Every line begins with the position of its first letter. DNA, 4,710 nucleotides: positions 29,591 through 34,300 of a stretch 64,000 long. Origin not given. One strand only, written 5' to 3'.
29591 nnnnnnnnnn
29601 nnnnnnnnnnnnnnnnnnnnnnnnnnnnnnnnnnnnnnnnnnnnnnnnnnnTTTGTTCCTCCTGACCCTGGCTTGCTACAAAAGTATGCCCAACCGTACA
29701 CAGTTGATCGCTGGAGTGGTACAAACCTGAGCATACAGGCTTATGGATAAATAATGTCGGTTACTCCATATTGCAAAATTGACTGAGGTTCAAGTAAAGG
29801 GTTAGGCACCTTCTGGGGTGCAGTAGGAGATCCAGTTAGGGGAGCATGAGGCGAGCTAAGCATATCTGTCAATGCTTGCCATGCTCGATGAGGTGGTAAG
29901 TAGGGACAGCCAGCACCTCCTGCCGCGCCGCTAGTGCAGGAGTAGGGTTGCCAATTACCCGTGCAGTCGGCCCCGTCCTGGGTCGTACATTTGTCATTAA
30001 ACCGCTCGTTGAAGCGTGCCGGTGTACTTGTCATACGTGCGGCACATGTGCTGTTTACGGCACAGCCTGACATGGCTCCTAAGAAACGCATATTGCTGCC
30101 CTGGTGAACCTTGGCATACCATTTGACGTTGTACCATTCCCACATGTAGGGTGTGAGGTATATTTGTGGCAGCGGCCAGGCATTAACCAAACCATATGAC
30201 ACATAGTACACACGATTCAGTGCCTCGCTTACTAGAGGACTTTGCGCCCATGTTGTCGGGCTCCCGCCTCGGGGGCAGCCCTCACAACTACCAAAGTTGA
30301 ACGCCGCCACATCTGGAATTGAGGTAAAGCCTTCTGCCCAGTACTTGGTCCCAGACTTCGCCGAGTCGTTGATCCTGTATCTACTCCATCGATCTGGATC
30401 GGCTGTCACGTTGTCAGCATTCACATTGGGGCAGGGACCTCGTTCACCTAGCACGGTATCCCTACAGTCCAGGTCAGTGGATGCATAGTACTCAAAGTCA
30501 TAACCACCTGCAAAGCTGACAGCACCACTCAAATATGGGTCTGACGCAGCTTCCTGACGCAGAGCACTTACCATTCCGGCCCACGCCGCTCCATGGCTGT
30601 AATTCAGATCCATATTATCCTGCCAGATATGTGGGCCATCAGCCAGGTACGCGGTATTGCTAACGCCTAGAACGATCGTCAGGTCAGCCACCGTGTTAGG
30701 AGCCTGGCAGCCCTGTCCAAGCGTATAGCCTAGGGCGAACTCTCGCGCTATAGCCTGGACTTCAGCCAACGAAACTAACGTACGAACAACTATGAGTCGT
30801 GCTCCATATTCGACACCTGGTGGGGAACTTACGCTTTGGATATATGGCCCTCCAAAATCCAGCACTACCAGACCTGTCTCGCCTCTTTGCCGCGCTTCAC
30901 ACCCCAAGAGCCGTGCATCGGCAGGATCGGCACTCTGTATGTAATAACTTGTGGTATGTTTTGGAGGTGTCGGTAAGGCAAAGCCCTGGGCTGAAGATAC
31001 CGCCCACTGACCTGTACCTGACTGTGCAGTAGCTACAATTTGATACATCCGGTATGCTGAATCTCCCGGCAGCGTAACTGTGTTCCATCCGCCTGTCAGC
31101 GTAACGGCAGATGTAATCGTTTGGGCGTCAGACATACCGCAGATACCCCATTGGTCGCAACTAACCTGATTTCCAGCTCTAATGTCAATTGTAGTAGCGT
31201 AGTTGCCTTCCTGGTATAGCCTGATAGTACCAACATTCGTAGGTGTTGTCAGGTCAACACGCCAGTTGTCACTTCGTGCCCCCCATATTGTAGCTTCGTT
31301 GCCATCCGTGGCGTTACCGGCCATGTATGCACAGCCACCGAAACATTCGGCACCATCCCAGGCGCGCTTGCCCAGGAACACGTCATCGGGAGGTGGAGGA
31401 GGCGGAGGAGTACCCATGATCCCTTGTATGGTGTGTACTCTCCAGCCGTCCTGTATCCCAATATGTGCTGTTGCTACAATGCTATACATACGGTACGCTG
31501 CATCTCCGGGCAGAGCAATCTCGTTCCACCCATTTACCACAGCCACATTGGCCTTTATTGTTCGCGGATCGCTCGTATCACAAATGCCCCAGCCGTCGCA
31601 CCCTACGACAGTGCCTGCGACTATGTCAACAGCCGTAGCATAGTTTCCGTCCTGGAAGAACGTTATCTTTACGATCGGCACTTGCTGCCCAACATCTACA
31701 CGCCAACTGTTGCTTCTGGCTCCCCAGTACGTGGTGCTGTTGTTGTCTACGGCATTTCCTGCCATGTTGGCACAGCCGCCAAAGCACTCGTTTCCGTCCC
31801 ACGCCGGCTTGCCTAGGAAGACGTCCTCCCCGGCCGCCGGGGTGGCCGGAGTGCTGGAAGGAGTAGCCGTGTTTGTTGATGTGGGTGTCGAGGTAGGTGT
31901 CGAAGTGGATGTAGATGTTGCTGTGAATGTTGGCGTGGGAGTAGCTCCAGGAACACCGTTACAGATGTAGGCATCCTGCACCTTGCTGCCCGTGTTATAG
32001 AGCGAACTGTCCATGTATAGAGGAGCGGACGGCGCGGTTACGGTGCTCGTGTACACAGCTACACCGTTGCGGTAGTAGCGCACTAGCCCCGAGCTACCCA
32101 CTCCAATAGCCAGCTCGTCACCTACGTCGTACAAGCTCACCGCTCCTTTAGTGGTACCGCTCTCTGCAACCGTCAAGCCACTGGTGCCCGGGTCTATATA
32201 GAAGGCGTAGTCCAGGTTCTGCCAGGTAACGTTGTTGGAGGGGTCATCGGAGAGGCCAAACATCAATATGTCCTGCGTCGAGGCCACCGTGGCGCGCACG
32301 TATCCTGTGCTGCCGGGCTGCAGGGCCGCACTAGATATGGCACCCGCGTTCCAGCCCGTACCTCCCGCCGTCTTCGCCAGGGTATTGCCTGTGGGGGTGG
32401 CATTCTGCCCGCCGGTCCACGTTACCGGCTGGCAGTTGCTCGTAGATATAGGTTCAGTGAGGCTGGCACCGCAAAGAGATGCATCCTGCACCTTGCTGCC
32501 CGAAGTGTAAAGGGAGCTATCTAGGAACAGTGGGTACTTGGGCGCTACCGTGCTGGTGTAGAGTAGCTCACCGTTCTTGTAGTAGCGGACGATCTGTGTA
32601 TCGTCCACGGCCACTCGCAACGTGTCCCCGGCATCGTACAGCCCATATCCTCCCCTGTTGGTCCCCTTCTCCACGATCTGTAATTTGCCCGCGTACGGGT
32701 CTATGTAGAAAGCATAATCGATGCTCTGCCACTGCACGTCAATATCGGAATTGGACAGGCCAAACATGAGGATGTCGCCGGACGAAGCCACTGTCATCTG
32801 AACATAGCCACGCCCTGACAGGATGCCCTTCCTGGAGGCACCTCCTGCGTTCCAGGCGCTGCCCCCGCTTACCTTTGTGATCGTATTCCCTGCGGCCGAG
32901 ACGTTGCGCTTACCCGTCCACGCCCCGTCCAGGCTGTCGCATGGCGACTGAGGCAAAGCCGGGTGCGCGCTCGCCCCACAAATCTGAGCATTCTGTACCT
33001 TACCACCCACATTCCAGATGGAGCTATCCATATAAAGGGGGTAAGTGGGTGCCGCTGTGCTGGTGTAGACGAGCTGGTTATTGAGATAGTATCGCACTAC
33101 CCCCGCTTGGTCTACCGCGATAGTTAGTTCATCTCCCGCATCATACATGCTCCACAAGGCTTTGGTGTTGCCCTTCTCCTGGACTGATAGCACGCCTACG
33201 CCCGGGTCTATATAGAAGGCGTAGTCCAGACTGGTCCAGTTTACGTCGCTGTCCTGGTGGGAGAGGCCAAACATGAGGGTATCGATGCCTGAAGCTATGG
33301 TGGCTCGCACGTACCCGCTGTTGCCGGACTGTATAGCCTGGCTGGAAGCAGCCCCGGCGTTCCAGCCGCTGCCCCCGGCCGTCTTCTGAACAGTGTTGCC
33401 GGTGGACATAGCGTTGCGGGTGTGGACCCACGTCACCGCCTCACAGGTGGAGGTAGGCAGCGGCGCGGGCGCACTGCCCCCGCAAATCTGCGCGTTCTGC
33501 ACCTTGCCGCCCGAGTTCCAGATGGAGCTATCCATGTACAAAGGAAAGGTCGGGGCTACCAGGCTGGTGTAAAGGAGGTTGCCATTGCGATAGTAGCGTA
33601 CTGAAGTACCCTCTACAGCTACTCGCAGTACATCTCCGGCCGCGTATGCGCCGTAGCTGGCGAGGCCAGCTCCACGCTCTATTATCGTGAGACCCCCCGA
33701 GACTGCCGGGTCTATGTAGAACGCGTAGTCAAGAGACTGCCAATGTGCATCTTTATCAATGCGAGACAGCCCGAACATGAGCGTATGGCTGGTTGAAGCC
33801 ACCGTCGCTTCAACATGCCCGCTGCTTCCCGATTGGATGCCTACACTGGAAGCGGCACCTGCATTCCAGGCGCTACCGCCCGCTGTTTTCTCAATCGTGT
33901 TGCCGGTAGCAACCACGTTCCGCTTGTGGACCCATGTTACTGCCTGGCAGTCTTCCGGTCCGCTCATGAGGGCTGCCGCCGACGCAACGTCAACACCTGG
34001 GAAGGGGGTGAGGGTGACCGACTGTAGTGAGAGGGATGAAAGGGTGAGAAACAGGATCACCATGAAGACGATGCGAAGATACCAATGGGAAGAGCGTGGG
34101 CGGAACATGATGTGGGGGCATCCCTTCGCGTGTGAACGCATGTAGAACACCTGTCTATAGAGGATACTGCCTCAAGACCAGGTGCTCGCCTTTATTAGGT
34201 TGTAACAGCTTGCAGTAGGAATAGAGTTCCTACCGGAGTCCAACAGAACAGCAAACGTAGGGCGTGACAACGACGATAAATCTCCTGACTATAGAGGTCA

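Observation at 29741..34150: Giant secreted protein: 5x LamG/ConA-like repeats + 2x discoidin-like domains + unknown C-terminal domain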

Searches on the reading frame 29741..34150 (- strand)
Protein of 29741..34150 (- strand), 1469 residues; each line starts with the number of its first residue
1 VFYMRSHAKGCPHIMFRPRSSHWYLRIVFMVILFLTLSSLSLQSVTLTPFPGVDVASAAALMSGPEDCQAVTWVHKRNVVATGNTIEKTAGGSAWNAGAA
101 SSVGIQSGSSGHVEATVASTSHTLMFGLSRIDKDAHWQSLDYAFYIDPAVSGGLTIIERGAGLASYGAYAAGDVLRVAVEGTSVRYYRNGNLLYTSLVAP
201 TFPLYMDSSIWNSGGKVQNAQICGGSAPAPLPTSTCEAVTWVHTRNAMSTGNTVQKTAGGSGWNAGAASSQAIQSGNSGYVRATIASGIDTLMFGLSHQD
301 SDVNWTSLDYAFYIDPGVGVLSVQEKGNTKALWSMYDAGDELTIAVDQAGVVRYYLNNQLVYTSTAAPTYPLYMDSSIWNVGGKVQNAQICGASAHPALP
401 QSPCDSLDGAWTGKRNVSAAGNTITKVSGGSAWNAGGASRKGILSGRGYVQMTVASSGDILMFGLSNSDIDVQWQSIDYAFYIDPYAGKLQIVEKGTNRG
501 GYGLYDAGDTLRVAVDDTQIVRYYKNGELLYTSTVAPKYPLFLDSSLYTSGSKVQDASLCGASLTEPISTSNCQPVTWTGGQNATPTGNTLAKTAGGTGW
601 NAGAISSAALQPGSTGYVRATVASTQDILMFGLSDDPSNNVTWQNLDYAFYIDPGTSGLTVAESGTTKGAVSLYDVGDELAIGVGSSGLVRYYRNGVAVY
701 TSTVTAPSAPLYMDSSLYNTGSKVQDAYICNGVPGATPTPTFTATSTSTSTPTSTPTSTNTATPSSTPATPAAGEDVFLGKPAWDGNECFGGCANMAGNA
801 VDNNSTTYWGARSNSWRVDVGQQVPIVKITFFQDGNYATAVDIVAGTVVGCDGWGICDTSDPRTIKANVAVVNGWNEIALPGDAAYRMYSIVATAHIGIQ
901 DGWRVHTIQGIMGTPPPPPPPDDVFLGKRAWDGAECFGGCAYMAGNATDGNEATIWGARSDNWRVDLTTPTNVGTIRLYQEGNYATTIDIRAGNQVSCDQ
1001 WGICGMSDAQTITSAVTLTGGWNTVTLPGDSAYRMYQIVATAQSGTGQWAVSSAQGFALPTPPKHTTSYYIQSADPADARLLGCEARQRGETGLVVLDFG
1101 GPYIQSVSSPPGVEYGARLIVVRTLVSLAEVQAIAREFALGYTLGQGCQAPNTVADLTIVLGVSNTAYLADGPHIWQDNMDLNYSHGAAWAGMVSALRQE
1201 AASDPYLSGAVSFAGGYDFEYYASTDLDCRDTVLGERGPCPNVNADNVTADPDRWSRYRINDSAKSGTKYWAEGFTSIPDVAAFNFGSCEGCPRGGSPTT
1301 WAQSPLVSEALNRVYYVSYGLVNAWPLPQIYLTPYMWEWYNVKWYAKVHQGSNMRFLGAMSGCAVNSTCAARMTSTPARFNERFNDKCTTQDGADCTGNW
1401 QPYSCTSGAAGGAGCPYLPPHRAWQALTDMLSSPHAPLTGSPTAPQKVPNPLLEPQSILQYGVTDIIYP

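Call 6: search_protein_families(library=pfam, proteins=[window:29741-34150:-], max_evalue=1)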
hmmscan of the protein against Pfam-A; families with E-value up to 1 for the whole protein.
window:29741-34150:- (1469 aa): 4 families
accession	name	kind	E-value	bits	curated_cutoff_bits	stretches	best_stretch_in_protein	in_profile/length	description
PF22633.2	F5_F8_type_C_2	-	2.4e-07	31.7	27.8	2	946-1008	1-69/91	NedA-like, galactose-binding domain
PF00754.31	F5_F8_type_C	-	2.3e-06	28.2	28.2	2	944-1046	14-118/127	F5/8 type C domain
PF07177.19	Neuralized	-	0.00033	21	23.3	0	589-724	15-145/149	Neuralized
PF07661.19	MORN_2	-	0.03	14.9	29.6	0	180-195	2-17/22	MORN repeat variant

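Call 7: search_protein_families(library=ncbifam, proteins=[window:29741-34150:-], max_evalue=1)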
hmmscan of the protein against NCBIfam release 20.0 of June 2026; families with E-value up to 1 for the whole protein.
window:29741-34150:- (1469 aa): 0 families

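Call 10: search_solved_structures(query=window:29741-34150:-, max_evalue=1, show_alignments=2)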
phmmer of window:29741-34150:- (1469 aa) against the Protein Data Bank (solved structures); distinct sequences matched with E-value up to 1: 2.
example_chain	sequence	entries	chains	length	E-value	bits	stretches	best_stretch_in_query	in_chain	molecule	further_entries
3le0_A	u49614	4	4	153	0.11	12.9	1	920-983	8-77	Platelet aggregation factor Sm-hPAF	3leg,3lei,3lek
4gwi_A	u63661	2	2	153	0.4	11.1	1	920-983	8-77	Platelet aggregation factor Sm-hPAF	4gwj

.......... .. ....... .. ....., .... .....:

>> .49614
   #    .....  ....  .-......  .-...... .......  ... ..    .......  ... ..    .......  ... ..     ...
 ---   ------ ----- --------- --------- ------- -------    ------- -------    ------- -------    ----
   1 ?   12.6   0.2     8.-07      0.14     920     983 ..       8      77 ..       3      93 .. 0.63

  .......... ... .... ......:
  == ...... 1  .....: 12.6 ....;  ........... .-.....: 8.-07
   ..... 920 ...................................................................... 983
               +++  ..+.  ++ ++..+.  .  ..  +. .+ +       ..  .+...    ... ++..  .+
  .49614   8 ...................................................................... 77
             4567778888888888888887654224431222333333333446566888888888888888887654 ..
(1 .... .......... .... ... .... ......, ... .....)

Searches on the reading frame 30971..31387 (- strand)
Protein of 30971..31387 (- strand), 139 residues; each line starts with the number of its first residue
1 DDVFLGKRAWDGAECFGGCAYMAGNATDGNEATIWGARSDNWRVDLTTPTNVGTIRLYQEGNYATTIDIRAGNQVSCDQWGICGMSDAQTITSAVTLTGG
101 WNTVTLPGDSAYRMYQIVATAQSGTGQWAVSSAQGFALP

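Call 90: search_solved_structures(query=window:30971-31387:-, max_evalue=10)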
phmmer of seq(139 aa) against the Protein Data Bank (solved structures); distinct sequences matched with E-value up to 10: 3.
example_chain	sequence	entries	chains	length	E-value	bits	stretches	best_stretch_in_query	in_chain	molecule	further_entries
3le0_A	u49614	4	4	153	0.026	17.8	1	3-62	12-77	Platelet aggregation factor Sm-hPAF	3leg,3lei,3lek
4gwi_A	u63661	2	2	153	0.089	16.1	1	3-62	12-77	Platelet aggregation factor Sm-hPAF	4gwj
9kx8_B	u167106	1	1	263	6.9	9.9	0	26-75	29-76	Beta-galactoside-specific lectin 1 chain B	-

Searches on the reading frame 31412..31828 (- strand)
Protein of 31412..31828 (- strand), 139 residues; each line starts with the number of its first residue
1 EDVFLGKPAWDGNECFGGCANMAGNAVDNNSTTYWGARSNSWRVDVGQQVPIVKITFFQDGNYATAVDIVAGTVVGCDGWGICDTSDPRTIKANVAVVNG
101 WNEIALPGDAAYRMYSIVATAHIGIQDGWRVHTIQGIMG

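Call 17: search_protein_families(library=pfam, proteins=[window:31412-31828:-], max_evalue=10)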
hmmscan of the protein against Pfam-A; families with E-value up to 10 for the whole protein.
seq(139 aa): 2 families
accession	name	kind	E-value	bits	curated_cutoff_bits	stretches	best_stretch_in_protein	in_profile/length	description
PF22633.2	F5_F8_type_C_2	-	0.011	16.8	27.8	1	25-62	1-42/91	NedA-like, galactose-binding domain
PF00754.31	F5_F8_type_C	-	0.011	16.2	28.2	1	23-72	14-71/127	F5/8 type C domain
